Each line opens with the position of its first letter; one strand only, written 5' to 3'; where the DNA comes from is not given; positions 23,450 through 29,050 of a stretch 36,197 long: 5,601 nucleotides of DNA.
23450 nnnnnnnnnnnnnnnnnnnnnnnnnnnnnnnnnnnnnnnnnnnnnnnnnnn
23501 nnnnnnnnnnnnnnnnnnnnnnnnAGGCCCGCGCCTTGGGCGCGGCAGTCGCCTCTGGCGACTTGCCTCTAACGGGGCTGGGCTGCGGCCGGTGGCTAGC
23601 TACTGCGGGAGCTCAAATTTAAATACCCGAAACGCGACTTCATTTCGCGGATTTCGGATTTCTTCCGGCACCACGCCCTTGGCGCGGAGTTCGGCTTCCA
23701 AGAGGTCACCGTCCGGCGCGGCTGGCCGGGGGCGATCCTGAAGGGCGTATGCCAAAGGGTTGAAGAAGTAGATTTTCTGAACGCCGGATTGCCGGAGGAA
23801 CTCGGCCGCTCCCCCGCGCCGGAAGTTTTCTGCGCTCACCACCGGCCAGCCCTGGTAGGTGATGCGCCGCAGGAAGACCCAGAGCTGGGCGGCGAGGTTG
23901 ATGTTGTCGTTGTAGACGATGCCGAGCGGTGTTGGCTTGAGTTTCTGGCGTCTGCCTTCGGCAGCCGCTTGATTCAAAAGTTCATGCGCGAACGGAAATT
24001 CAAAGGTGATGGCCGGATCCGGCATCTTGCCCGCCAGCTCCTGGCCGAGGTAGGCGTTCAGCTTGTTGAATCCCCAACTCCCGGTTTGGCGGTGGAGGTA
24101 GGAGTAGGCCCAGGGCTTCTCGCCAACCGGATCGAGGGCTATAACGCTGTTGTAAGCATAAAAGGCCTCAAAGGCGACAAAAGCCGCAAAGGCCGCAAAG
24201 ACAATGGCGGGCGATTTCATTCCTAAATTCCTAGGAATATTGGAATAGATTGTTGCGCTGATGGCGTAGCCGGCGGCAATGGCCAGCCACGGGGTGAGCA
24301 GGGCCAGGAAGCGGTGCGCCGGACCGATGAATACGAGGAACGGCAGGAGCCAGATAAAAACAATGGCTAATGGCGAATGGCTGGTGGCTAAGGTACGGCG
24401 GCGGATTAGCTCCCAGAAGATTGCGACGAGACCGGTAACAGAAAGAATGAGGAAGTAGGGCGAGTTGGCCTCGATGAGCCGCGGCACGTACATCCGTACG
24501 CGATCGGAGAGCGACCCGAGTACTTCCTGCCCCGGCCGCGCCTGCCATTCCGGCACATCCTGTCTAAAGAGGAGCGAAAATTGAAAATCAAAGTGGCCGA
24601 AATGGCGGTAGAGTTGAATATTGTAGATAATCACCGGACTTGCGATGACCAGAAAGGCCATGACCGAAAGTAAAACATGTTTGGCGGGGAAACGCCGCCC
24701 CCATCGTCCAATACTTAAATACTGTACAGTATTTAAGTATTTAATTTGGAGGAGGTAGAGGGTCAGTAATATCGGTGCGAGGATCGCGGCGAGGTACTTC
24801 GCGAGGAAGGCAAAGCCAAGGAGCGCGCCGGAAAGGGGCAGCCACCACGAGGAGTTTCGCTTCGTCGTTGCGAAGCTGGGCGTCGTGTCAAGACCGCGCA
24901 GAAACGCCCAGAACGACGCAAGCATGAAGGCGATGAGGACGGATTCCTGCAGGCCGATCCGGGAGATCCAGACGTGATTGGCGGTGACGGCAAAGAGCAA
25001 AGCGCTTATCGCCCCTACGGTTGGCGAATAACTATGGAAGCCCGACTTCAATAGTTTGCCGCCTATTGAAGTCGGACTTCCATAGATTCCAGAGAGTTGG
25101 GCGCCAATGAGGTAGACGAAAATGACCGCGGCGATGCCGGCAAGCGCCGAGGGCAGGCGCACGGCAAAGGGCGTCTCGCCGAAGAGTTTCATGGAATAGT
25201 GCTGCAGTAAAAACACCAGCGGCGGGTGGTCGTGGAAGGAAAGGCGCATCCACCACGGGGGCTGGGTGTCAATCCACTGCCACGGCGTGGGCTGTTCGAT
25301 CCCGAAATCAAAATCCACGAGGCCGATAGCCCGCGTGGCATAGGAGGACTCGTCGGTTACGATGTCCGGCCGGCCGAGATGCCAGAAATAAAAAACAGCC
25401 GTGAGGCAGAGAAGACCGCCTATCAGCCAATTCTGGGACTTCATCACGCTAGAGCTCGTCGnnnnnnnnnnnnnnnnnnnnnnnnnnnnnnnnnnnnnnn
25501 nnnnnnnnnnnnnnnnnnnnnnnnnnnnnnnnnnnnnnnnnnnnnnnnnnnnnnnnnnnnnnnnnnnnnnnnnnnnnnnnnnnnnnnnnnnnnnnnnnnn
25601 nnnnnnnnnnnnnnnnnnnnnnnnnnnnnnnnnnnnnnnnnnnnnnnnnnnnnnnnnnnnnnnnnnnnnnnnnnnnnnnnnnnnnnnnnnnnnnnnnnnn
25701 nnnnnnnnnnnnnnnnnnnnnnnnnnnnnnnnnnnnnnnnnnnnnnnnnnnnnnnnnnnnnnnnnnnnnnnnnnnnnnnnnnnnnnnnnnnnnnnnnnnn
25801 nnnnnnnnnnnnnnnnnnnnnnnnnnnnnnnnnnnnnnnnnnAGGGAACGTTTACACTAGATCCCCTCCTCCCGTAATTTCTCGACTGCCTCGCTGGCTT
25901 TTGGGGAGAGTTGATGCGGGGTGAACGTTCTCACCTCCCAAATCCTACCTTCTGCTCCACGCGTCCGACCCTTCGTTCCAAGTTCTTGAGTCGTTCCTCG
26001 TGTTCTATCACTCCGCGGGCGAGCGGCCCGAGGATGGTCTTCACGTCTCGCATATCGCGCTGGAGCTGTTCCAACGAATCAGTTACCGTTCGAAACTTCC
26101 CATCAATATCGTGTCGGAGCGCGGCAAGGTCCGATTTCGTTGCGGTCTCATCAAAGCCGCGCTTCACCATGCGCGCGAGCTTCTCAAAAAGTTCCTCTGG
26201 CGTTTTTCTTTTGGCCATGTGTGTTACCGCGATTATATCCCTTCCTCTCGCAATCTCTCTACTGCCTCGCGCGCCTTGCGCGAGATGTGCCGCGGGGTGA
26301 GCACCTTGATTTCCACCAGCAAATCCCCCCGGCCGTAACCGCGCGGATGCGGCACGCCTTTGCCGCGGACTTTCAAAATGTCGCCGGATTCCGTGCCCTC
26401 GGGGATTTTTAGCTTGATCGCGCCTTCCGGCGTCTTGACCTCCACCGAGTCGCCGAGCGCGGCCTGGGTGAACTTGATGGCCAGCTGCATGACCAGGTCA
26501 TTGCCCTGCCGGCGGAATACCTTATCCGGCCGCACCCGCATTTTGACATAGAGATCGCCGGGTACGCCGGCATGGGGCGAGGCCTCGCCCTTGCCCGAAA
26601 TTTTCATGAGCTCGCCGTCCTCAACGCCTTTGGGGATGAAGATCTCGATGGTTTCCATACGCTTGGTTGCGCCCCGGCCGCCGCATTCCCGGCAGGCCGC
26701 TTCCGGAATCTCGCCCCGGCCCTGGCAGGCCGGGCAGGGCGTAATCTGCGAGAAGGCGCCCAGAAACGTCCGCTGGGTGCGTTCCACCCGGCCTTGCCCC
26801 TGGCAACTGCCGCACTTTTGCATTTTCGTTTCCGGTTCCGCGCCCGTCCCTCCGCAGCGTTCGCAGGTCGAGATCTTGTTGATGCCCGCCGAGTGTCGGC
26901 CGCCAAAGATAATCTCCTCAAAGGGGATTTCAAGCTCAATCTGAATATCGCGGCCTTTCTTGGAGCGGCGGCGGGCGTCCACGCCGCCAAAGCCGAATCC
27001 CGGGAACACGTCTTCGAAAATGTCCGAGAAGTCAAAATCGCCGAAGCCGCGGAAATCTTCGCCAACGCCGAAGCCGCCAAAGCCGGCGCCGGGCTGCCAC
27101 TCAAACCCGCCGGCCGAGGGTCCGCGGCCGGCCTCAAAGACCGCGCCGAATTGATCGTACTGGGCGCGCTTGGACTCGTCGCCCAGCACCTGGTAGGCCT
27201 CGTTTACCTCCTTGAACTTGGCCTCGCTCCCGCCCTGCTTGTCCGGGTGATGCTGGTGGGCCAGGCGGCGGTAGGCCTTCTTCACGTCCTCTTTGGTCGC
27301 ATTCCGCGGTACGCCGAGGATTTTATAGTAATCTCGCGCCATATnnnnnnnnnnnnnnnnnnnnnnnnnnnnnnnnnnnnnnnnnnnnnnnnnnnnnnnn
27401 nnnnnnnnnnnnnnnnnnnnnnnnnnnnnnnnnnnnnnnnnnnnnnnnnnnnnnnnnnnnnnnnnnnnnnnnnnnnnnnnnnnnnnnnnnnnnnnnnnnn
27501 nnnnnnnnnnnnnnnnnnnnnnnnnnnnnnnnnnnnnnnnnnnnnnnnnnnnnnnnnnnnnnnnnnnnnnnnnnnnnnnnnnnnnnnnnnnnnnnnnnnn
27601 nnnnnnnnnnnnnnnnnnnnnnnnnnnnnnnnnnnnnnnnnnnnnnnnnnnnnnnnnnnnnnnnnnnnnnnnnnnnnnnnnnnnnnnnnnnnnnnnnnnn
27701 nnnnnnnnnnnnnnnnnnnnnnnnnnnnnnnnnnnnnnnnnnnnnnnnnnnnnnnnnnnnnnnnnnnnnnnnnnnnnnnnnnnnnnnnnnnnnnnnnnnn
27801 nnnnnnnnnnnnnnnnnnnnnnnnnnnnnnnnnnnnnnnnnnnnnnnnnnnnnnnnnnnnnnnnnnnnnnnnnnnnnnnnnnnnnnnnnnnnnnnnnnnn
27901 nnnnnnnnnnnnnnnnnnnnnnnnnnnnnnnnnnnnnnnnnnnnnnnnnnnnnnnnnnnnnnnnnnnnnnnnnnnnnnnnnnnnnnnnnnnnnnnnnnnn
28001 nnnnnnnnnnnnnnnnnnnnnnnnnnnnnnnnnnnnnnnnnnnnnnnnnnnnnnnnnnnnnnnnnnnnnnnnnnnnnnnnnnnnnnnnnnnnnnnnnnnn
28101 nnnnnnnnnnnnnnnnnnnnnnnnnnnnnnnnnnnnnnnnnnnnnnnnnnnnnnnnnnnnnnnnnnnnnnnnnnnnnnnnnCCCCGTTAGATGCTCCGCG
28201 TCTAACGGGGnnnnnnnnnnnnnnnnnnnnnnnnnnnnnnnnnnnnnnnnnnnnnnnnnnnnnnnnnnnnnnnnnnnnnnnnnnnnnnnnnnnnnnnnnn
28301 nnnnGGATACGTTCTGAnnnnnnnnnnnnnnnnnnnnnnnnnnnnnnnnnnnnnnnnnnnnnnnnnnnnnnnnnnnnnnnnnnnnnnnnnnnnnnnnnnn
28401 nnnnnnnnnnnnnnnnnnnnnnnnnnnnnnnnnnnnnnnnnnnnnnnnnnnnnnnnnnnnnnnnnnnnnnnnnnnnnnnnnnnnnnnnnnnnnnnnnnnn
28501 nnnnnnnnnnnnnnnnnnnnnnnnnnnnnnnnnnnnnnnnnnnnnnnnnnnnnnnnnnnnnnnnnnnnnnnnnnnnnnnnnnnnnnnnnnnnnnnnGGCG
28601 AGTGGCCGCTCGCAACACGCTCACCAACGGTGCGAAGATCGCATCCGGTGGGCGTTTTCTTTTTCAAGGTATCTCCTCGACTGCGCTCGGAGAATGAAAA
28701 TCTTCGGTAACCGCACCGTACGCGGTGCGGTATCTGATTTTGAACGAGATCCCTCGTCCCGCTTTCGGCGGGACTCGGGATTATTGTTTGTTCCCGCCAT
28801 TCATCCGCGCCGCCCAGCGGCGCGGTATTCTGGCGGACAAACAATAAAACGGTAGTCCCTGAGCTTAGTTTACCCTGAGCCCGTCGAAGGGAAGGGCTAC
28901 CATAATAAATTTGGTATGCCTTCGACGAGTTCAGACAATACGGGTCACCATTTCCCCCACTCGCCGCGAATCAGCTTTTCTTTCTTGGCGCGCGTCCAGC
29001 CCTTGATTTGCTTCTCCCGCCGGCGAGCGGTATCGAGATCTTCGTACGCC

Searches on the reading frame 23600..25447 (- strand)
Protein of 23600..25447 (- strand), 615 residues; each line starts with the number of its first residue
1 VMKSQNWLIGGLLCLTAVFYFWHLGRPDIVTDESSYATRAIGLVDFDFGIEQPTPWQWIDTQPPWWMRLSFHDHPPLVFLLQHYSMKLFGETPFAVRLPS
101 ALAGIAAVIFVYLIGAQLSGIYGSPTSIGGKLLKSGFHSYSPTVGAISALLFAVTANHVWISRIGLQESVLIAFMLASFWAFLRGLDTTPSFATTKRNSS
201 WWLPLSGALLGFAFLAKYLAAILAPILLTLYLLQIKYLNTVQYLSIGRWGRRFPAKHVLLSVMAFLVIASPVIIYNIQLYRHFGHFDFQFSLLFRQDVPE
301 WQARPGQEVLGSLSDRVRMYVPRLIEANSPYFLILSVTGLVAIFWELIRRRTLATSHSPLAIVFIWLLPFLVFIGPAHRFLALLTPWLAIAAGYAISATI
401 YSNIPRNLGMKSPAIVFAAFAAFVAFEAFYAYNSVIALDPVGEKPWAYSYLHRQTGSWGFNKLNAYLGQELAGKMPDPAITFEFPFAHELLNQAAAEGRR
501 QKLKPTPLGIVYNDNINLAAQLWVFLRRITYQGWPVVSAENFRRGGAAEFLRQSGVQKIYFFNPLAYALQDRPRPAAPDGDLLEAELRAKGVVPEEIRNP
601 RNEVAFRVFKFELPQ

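Call 11: search_protein_families(library=pfam, proteins=[window:23600-25447:-])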
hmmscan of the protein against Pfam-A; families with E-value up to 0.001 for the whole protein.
window:23600-25447:- (615 aa): 2 families
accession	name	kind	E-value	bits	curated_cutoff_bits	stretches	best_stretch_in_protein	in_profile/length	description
PF13231.12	PMT_2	-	2.7e-15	57.4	26.1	2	140-275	47-160/160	Dolichyl-phosphate-mannose-protein mannosyltransferase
PF02366.24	PMT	-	1.8e-10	41.3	22.7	1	139-285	108-243/245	Dolichyl-phosphate-mannose-protein mannosyltransferase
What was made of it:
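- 23600..25447 (-): PMT_2 / ArnT-like membrane glycosyltransferase gene that hosts the second coding copy. Pfam PF13231 and PF02366 (call 11).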

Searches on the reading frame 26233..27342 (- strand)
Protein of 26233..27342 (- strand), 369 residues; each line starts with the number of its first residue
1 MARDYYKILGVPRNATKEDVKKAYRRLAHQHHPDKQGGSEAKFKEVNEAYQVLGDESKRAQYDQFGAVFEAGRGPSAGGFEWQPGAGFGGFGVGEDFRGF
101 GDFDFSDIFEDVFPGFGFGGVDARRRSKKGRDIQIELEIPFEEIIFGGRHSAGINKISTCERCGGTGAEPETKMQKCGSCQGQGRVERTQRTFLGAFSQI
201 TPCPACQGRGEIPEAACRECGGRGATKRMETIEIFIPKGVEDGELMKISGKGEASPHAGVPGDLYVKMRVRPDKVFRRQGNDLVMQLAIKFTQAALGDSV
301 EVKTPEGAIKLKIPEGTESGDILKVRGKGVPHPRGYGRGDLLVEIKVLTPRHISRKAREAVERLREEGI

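Call 90: search_protein_families(library=pfam, proteins=[window:26233-27342:-])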
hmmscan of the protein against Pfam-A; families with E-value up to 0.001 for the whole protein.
window:26233-27342:- (369 aa): 3 families
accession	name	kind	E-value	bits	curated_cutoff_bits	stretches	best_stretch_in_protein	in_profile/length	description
PF01556.23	DnaJ_C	-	5.9e-46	156.7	26.6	1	133-350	1-152/152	DnaJ C terminal domain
PF00226.36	DnaJ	-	5e-25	87.8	27.8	1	4-63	1-63/63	DnaJ domain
PF00684.25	DnaJ_CXXCXGXG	-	1e-14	55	32.7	1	160-224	1-65/65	DnaJ central domain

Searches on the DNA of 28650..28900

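Call 94: search_rna_families(source=window, start=28650, end=28900, threshold=evalue, max_evalue=1)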
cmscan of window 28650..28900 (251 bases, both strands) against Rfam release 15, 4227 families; matches with E-value up to 1: 1.
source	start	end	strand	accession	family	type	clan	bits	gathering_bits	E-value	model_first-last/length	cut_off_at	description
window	28752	28854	-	RF01729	Termite-flg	Cis-reg;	-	27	40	0.0047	1-106/106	no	Termite-flg RNA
